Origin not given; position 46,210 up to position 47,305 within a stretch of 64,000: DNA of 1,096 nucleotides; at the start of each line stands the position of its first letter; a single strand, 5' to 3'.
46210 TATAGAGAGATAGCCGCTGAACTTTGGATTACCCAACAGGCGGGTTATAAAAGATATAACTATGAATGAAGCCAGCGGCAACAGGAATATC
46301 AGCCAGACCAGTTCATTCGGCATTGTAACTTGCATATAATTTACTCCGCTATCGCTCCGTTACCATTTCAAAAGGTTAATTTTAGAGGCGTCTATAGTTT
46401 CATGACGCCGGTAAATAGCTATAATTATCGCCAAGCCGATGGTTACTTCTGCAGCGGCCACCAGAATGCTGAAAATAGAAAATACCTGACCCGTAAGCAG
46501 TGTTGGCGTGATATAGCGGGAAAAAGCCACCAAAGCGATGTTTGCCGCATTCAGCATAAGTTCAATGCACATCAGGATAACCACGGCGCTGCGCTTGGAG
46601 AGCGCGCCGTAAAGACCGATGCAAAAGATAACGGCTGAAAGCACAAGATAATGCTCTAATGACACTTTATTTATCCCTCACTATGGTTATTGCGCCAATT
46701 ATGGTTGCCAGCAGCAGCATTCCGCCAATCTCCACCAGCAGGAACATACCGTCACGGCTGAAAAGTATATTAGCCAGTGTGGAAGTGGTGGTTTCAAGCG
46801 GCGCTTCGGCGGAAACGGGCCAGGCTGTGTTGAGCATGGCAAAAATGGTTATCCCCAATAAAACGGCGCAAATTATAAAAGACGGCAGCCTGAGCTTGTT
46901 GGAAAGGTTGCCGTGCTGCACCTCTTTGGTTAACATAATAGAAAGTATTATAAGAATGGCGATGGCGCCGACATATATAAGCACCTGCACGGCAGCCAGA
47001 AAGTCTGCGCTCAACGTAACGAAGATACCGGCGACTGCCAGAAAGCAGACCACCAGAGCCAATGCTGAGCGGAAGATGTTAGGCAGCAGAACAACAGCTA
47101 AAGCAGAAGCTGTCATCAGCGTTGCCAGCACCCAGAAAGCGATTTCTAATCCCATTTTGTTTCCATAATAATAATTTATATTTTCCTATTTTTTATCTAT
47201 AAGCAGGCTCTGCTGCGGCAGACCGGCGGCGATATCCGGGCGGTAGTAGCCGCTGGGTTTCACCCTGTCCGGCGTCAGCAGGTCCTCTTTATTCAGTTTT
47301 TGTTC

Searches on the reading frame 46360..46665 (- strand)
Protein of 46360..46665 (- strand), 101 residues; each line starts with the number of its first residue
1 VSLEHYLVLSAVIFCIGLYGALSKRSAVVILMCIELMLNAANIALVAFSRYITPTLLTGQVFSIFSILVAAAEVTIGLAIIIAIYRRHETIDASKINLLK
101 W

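Call 5: search_protein_families(library=pfam, proteins=[window:46360-46665:-], max_evalue=0.01)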
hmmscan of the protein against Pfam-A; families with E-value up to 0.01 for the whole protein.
window:46360-46665:- (101 aa): 1 family
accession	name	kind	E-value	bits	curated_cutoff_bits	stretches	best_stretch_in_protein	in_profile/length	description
PF00420.29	Oxidored_q2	-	3.1e-28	97.8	26.1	1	5-101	1-95/95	NADH-ubiquinone/plastoquinone oxidoreductase chain 4L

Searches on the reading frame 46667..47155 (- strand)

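Call 5: search_protein_families(library=pfam, proteins=[window:46667-47155:-], max_evalue=0.01)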
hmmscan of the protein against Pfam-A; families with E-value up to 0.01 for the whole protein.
window:46667-47155:- (162 aa): 1 family
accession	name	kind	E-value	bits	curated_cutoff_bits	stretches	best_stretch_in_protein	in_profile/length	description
PF00499.25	Oxidored_q3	-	4.3e-31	108.1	33.2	1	17-158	1-146/146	NADH-ubiquinone/plastoquinone oxidoreductase chain 6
